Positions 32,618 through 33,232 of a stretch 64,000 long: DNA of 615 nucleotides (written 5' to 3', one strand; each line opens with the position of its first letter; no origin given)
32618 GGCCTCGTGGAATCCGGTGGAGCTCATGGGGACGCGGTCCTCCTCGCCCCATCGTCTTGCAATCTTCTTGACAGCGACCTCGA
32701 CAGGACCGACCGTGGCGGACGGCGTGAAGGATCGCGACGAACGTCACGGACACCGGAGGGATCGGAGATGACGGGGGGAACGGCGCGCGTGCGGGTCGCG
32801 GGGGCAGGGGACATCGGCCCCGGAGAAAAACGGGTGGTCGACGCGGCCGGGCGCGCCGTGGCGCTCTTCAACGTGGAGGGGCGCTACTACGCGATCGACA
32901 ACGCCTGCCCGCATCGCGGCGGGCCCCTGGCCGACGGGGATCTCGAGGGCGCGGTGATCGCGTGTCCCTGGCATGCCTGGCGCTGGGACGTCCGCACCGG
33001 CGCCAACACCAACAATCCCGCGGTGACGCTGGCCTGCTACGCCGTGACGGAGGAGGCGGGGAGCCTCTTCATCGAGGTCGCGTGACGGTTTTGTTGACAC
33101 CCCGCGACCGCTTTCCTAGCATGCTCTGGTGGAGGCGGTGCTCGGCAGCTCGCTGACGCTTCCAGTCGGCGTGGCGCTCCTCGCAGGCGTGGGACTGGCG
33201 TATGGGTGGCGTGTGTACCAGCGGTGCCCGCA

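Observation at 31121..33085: Family-1 encapsulin nanocompartment operon: EncFtn cargo (with targeting peptide) coupled by ATGA overlap to the shell gene; divergent Rieske ferredoxin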

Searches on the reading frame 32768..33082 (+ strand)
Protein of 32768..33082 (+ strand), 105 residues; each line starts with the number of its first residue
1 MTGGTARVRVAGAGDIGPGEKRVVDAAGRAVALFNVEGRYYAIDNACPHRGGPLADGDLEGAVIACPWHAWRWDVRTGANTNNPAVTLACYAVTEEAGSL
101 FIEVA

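Call 4: search_protein_families(library=pfam, max_evalue=0.01, proteins=[window:32768-33082:+])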
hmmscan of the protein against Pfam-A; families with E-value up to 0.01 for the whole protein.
seq(105 aa): 3 families
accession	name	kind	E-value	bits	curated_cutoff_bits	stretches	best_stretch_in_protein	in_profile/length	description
PF00355.32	Rieske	-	1.1e-19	70.6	20.3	1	8-91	3-87/88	Rieske [2Fe-2S] domain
PF13806.12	Rieske_2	-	2.4e-10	40.7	27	1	10-102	5-103/104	Rieske-like [2Fe-2S] domain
PF22543.2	Rieske_4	-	6.7e-10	39.7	28.4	1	16-80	9-77/119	Soluble Rieske-type ferredoxin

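Call 5: search_protein_families(library=ncbifam, max_evalue=0.01, proteins=[window:32768-33082:+])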
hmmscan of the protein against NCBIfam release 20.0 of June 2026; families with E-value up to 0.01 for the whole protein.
seq(105 aa): 8 families
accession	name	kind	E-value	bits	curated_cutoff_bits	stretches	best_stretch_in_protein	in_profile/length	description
NF007422.0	PRK09965.1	equivalog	6e-20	71.3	113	1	8-104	4-100/106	bifunctional 3-phenylpropionate/cinnamic acid dioxygenase ferredoxin subunit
NF042948.2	3PPDioc_HcaC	equivalog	8.5e-18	64.6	150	1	6-104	2-102/105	3-phenylpropionate/cinnamic acid dioxygenase ferredoxin subunit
TIGR02378.1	nirD_assim_sml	equivalog_domain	3e-15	56.3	74.65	1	10-103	5-104/105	nitrite reductase small subunit NirD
NF041683.1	ant_diox_AndAb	equivalog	1.1e-12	48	150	1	10-98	5-94/100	anthranilate 1,2-dioxygenase ferredoxin subunit AndAb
TIGR02377.1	MocE_fam_FeS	subfamily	3e-12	46.5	136.15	1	13-104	8-101/101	MocE family 2Fe-2S type ferredoxin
NF052579.1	BetMthstMoxSdmAMthl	equivalog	6.1e-07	28.7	600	1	18-75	29-87/351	4beta-methylsterol monooxygenase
NF041174.1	SDX_Thmprot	equivalog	4e-06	27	170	1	26-87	22-83/109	sulredoxin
TIGR03228.1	anthran_1_2_A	equivalog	0.0011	17.8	671.9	1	35-73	69-108/438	anthranilate 1,2-dioxygenase large subunit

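Call 54: find_homologous_proteins(query=window:32768-33082:+, max_evalue=1e-10)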
Query seq(105 aa) (105 aa): 954 proteins with E <= 1e-10 among 975 candidates; the best 120 are listed.
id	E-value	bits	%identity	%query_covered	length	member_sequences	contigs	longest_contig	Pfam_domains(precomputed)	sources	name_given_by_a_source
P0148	6.8e-65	234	100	100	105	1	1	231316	PF00355.33,PF13806.13,PF22543.3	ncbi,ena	-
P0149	1.9e-62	226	96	99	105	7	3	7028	PF00355.33,PF13806.13,PF22543.3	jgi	jgi:nitrite reductase/ring-hydroxylating ferredoxin subunit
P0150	3.6e-61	222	65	73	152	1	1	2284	PF00355.33,PF13806.13,PF22543.3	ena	-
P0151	9.4e-56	204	85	99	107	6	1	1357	PF00355.33,PF13806.13,PF22543.3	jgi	jgi:nitrite reductase/ring-hydroxylating ferredoxin subunit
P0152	4.8e-53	196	81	100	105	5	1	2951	PF00355.33,PF13806.13,PF22543.3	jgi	jgi:nitrite reductase/ring-hydroxylating ferredoxin subunit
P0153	7.7e-53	195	81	100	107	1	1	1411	PF00355.33,PF13806.13,PF22543.3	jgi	jgi:nitrite reductase (NADH) small subunit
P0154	8.2e-53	195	81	99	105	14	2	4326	PF00355.33,PF13806.13,PF22543.3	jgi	jgi:nitrite reductase (NADH) small subunit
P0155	1.8e-52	194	81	97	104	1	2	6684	PF00355.33,PF13806.13,PF22543.3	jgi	jgi:nitrite reductase/ring-hydroxylating ferredoxin subunit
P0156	7.3e-52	192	78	99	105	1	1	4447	PF00355.33,PF13806.13,PF22543.3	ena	-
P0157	1.5e-51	191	81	97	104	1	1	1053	PF00355.33,PF13806.13,PF22543.3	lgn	-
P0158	4.0e-51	189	79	100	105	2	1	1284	PF00355.33,PF13806.13,PF22543.3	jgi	jgi:nitrite reductase/ring-hydroxylating ferredoxin subunit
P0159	5.7e-51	189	75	99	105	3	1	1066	PF00355.33,PF13806.13,PF22543.3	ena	-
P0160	6.3e-51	189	78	100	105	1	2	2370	PF00355.33,PF13806.13,PF22543.3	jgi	jgi:nitrite reductase/ring-hydroxylating ferredoxin subunit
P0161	7.1e-51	189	79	99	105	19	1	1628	PF00355.33,PF13806.13,PF22543.3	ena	-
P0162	1.0e-50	188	76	99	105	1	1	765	PF00355.33,PF13806.13,PF22543.3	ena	-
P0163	1.3e-50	188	74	100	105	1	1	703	PF00355.33,PF13806.13,PF22543.3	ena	-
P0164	1.8e-50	187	78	99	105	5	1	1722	PF00355.33,PF13806.13,PF22543.3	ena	-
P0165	2.0e-50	187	75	99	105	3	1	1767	PF00355.33,PF13806.13,PF22543.3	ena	-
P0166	2.6e-50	187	77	94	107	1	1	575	PF00355.33,PF13806.13,PF22543.3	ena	-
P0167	3.3e-50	187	75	99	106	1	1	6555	PF00355.33,PF13806.13,PF22543.3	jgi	jgi:nitrite reductase/ring-hydroxylating ferredoxin subunit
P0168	3.7e-50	186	78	99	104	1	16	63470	PF00355.33,PF13806.13,PF22543.3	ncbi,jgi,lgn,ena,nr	ncbi:MAG: non-heme iron oxygenase ferredoxin subunit [Candidatus Rokubacteria bacterium]|nr:non-heme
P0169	4.3e-50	186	76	98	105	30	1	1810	PF00355.33,PF13806.13,PF22543.3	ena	-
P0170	5.2e-50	186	75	99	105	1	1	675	PF00355.33,PF13806.13,PF22543.3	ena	-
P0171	6.7e-50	186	73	99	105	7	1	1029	PF00355.33,PF13806.13,PF22543.3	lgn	-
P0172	7.4e-50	185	74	99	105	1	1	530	PF00355.33,PF13806.13,PF22543.3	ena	-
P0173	9.7e-50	185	76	99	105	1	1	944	PF00355.33,PF13806.13,PF22543.3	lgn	-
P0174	1.1e-49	185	76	97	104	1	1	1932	PF00355.33,PF13806.13,PF22543.3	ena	-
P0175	1.7e-49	184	77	99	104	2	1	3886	PF00355.33,PF13806.13,PF22543.3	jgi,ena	-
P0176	2.2e-49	184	73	99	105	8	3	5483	PF00355.33,PF13806.13,PF22543.3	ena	-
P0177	2.8e-49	184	71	100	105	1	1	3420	PF00355.33,PF13806.13,PF22543.3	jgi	jgi:nitrite reductase (NADH) small subunit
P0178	3.0e-49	183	74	99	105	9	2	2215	PF00355.33,PF13806.13,PF22543.3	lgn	-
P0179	3.1e-49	183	73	99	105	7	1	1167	PF00355.33,PF13806.13,PF22543.3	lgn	-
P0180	5.4e-49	183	73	99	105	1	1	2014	PF00355.33,PF13806.13,PF22543.3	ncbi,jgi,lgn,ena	-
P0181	5.6e-49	183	73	100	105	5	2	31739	PF00355.33,PF13806.13,PF22543.3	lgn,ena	-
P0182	9.5e-49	182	73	100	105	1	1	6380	PF00355.33,PF13806.13,PF22543.3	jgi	jgi:nitrite reductase/ring-hydroxylating ferredoxin subunit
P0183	1.1e-48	182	70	99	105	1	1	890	PF00355.33,PF13806.13,PF22543.3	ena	-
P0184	1.1e-48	182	78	92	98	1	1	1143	PF00355.33,PF13806.13,PF22543.3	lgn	-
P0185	1.3e-48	181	73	99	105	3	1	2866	PF00355.33,PF13806.13,PF22543.3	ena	-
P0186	1.6e-48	181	73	99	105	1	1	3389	PF00355.33,PF13806.13,PF22543.3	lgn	-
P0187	1.7e-48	181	73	99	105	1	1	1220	PF00355.33,PF13806.13,PF22543.3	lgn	-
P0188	1.9e-48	181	78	93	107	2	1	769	PF00355.33,PF13806.13,PF22543.3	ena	-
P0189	2.7e-48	180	73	99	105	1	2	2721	PF00355.33,PF13806.13,PF22543.3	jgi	jgi:nitrite reductase/ring-hydroxylating ferredoxin subunit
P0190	3.7e-48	180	70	99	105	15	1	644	PF00355.33,PF13806.13,PF22543.3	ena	-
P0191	3.9e-48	180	76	93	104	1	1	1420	PF00355.33,PF13806.13,PF22543.3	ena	-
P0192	4.2e-48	180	74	99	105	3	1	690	PF00355.33,PF13806.13,PF22543.3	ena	-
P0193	4.3e-48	180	74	92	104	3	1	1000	PF00355.33,PF13806.13,PF22543.3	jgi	-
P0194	5.7e-48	179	77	94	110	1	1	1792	PF00355.33,PF13806.13,PF22543.3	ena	-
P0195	5.9e-48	179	72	99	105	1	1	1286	PF00355.33,PF13806.13,PF22543.3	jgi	jgi:nitrite reductase/ring-hydroxylating ferredoxin subunit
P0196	6.2e-48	179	72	99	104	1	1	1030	PF00355.33,PF13806.13,PF22543.3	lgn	-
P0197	6.8e-48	179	77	93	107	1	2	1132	PF00355.33,PF13806.13,PF22543.3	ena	-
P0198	9.0e-48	179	72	94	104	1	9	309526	PF00355.33,PF13806.13,PF22543.3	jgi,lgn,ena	jgi:nitrite reductase/ring-hydroxylating ferredoxin subunit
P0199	1.7e-47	178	73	93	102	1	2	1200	PF00355.33,PF13806.13,PF22543.3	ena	-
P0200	1.8e-47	178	73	93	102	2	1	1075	PF00355.33,PF13806.13,PF22543.3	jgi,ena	-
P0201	2.9e-47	177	74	91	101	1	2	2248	PF00355.33,PF13806.13,PF22543.3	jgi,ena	jgi:nitrite reductase (NADH) small subunit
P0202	2.9e-47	177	73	99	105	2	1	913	PF00355.33,PF13806.13,PF22543.3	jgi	jgi:nitrite reductase (NADH) small subunit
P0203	3.2e-47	177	69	99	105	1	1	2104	PF00355.33,PF13806.13,PF22543.3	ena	-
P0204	5.4e-47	176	71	99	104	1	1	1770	PF00355.33,PF13806.13,PF22543.3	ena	-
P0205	6.2e-47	176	71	99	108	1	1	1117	PF00355.33,PF13806.13,PF22543.3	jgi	jgi:3-phenylpropionate/trans-cinnamate dioxygenase ferredoxin component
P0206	7.3e-47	176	70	100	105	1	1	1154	PF00355.33,PF13806.13,PF22543.3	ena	-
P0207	9.7e-47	175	72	93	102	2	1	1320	PF00355.33,PF13806.13,PF22543.3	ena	-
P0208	1.0e-46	175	71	99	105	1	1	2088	PF00355.33,PF13806.13,PF22543.3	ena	-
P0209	1.1e-46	175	71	99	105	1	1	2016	PF00355.33,PF13806.13,PF22543.3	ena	-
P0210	1.2e-46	175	72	99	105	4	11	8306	PF00355.33,PF13806.13,PF22543.3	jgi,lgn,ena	jgi:nitrite reductase (NADH) small subunit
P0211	1.2e-46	175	71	96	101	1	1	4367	PF00355.33,PF13806.13,PF22543.3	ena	-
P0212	1.6e-46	175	71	99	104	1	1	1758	PF00355.33,PF13806.13,PF22543.3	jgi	-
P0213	2.5e-46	174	68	99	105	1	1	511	PF00355.33,PF13806.13,PF22543.3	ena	-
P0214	3.2e-46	174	76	91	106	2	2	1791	PF00355.33,PF13806.13,PF22543.3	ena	-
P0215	3.2e-46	174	71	99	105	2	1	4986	PF00355.33,PF13806.13,PF22543.3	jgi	jgi:nitrite reductase/ring-hydroxylating ferredoxin subunit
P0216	4.6e-46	173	69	99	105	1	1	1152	PF00355.33,PF13806.13,PF22543.3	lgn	-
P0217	4.9e-46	173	69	99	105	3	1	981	PF00355.33,PF13806.13,PF22543.3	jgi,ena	-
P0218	6.1e-46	173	70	100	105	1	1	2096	PF00355.33,PF13806.13,PF22543.3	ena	-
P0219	6.3e-46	173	74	93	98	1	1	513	PF00355.33,PF13806.13,PF22543.3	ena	-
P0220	7.6e-46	173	71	93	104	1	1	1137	PF00355.33,PF13806.13,PF22543.3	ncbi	-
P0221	9.1e-46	172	72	99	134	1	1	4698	PF00355.33,PF13806.13,PF22543.3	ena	-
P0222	1.1e-45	172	71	99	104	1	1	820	PF00355.33,PF13806.13,PF22543.3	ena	-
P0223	1.2e-45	172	68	99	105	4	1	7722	PF00355.33,PF13806.13,PF22543.3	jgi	jgi:nitrite reductase/ring-hydroxylating ferredoxin subunit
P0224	1.2e-45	172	71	94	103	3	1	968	PF00355.33,PF13806.13,PF22543.3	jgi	jgi:nitrite reductase (NADH) small subunit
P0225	1.3e-45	172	71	93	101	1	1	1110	PF00355.33,PF13806.13,PF22543.3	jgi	jgi:nitrite reductase (NADH) small subunit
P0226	1.5e-45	172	73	91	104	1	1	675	PF00355.33,PF13806.13,PF22543.3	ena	-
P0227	1.6e-45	171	71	94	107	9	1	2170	PF00355.33,PF13806.13,PF22543.3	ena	-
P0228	1.9e-45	171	70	100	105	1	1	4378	PF00355.33,PF13806.13,PF22543.3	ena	-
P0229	4.7e-45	170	70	94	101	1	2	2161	PF00355.33,PF13806.13,PF22543.3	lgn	-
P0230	6.1e-45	170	71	94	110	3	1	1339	PF00355.33,PF13806.13,PF22543.3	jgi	jgi:nitrite reductase (NADH) small subunit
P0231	7.5e-45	169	69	98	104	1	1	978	PF00355.33,PF13806.13,PF22543.3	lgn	-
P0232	8.7e-45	169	70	93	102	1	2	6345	PF00355.33,PF13806.13,PF22543.3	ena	-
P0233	9.6e-45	169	67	99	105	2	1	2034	PF00355.33,PF13806.13,PF22543.3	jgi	jgi:3-phenylpropionate/trans-cinnamate dioxygenase ferredoxin component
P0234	1.2e-44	169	70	94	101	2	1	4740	PF00355.33,PF13806.13,PF22543.3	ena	-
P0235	2.6e-44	168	67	99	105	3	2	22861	PF00355.33,PF13806.13,PF22543.3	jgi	jgi:nitrite reductase/ring-hydroxylating ferredoxin subunit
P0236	5.2e-44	167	71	91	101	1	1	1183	PF00355.33,PF13806.13,PF22543.3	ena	-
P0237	6.2e-44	166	69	99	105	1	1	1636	PF00355.33,PF13806.13,PF22543.3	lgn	-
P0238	6.5e-44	166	69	94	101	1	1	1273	PF00355.33,PF13806.13,PF22543.3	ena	-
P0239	7.6e-44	166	68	93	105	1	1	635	PF00355.33,PF13806.13,PF22543.3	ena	-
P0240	9.4e-44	166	67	93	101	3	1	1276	PF00355.33,PF13806.13,PF22543.3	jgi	-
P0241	1.1e-43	166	67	99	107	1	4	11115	PF00355.33,PF13806.13,PF22543.3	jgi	jgi:nitrite reductase/ring-hydroxylating ferredoxin subunit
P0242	1.4e-43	165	64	99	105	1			PF00355.33,PF13806.13,PF22543.3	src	-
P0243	1.6e-43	165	66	99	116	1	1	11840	PF00355.33,PF13806.13,PF22543.3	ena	-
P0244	2.0e-43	165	69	93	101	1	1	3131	PF00355.33,PF13806.13,PF22543.3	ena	-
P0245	2.3e-43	165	66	96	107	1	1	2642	PF00355.33,PF13806.13,PF22543.3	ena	-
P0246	2.9e-43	164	67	99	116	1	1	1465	PF00355.33,PF13806.13,PF22543.3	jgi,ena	jgi:nitrite reductase/ring-hydroxylating ferredoxin subunit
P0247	3.0e-43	164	68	93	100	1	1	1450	PF00355.33,PF13806.13,PF22543.3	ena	-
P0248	3.1e-43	164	69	93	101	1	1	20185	PF00355.33,PF13806.13,PF22543.3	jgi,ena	-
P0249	4.3e-43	164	66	99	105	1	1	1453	PF00355.33,PF13806.13,PF22543.3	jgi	jgi:nitrite reductase/ring-hydroxylating ferredoxin subunit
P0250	6.0e-43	163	68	96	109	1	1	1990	PF00355.33,PF13806.13,PF22543.3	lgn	-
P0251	6.6e-43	163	65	99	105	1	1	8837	PF00355.33,PF13806.13,PF22543.3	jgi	jgi:NAD(P)H-dependent nitrite reductase small subunit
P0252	7.3e-43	163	68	93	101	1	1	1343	PF00355.33,PF13806.13,PF22543.3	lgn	-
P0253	7.5e-43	163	67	93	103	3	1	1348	PF00355.33,PF13806.13,PF22543.3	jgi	-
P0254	7.5e-43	163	68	93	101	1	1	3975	PF00355.33,PF13806.13,PF22543.3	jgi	-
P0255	9.9e-43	162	65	99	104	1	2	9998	PF00355.33,PF13806.13,PF22543.3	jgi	jgi:nitrite reductase (NADH) small subunit/3-phenylpropionate/trans-cinnamate dioxygenase ferredoxin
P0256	1.4e-42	162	64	99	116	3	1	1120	PF00355.33,PF13806.13,PF22543.3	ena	-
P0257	1.4e-42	162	67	93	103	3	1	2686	PF00355.33,PF13806.13,PF22543.3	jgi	jgi:nitrite reductase (NADH) small subunit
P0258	3.1e-42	161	63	99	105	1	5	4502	PF00355.33,PF13806.13,PF22543.3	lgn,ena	-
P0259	3.2e-42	161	68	99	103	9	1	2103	PF00355.33,PF13806.13,PF22543.3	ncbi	-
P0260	4.2e-42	160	67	92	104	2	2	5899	PF00355.33,PF13806.13,PF22543.3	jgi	-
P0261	4.3e-42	160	68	95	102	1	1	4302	PF00355.33,PF13806.13,PF22543.3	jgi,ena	jgi:nitrite reductase/ring-hydroxylating ferredoxin subunit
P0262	4.5e-42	160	64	93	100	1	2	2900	PF00355.33,PF13806.13,PF22543.3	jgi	jgi:3-phenylpropionate/trans-cinnamate dioxygenase ferredoxin component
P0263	4.6e-42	160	66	95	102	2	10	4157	PF00355.33,PF13806.13,PF22543.3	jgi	jgi:nitrite reductase/ring-hydroxylating ferredoxin subunit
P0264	5.2e-42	160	67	95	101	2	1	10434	PF00355.33,PF13806.13,PF22543.3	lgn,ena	-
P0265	5.5e-42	160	64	95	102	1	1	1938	PF00355.33,PF13806.13,PF22543.3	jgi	jgi:nitrite reductase (NADH) small subunit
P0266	5.5e-42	160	65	98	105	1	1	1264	PF00355.33,PF13806.13,PF22543.3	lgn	-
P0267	6.5e-42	160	65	100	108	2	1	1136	PF00355.33,PF13806.13,PF22543.3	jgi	jgi:3-phenylpropionate/trans-cinnamate dioxygenase ferredoxin component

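Call 55: find_encoding_contigs(protein=P0148, flank=6000, max_places=3)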
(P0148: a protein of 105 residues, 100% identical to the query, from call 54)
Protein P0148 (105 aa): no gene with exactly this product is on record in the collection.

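Call 56: list_cluster_members(proteins=[P0148, window:32261-32644:-, window:31124-31288:-])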
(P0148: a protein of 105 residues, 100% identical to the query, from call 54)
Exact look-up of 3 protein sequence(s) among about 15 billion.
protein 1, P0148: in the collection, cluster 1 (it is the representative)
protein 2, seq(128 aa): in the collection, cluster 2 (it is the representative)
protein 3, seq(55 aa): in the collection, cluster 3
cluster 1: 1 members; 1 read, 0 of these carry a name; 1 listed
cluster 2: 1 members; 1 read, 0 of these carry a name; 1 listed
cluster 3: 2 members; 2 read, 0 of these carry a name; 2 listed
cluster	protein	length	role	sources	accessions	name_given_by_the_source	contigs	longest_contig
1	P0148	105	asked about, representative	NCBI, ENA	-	-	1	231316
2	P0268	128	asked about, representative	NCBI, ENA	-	-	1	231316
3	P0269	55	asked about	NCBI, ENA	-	-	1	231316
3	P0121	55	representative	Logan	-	-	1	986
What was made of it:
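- The source record is a 231-kb contig (calls 54,56).
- Tried and rejected: Only its length (231,316 bp, in NCBI/ENA) is known (calls 54,56), so neither platform nor reads could be checked.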

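Call 59: find_encoding_contigs(protein=P0149, flank=6000, max_places=3)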
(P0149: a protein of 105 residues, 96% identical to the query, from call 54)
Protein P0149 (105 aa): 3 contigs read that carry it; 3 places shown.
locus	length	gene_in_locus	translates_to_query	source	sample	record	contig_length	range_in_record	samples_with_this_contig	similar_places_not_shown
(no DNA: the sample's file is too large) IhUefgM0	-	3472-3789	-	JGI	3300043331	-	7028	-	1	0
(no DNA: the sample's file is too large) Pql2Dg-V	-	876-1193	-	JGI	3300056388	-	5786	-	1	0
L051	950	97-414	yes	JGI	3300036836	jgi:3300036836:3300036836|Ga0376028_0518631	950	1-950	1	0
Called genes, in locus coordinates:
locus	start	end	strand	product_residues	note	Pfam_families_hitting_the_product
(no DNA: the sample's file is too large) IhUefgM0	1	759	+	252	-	?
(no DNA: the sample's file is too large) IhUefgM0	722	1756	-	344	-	PF00753:Lactamase_B (faint), PF13483:Lactamase_B_3, PF12706:Lactamase_B_2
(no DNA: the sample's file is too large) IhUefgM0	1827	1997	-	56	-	-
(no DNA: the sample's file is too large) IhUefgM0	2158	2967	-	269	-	PF04454:Linocin_M18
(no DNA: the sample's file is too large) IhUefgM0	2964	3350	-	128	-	PF22277:EncFtn-like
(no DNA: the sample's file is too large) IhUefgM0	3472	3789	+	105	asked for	PF00355:Rieske, PF13806:Rieske_2, PF22543:Rieske_4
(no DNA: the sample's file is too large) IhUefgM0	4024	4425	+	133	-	PF04519:Bactofilin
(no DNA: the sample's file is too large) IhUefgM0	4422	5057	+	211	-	PF14559:TPR_19 (faint), PF13428:TPR_14 (faint), PF00515:TPR_1 (faint), PF07719:TPR_2 (faint), PF13174:TPR_6 (faint)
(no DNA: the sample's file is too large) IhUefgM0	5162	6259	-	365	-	-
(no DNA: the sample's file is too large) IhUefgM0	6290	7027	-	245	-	?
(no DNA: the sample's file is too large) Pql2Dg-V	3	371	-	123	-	?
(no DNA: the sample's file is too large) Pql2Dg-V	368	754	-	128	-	PF22277:EncFtn-like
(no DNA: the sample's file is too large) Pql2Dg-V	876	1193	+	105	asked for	PF00355:Rieske, PF13806:Rieske_2, PF22543:Rieske_4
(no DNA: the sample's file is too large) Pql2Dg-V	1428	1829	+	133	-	PF04519:Bactofilin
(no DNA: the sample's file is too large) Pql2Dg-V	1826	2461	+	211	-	PF14559:TPR_19 (faint), PF13428:TPR_14 (faint), PF00515:TPR_1 (faint), PF07719:TPR_2 (faint), PF13174:TPR_6 (faint)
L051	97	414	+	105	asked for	PF00355:Rieske, PF13806:Rieske_2, PF22543:Rieske_4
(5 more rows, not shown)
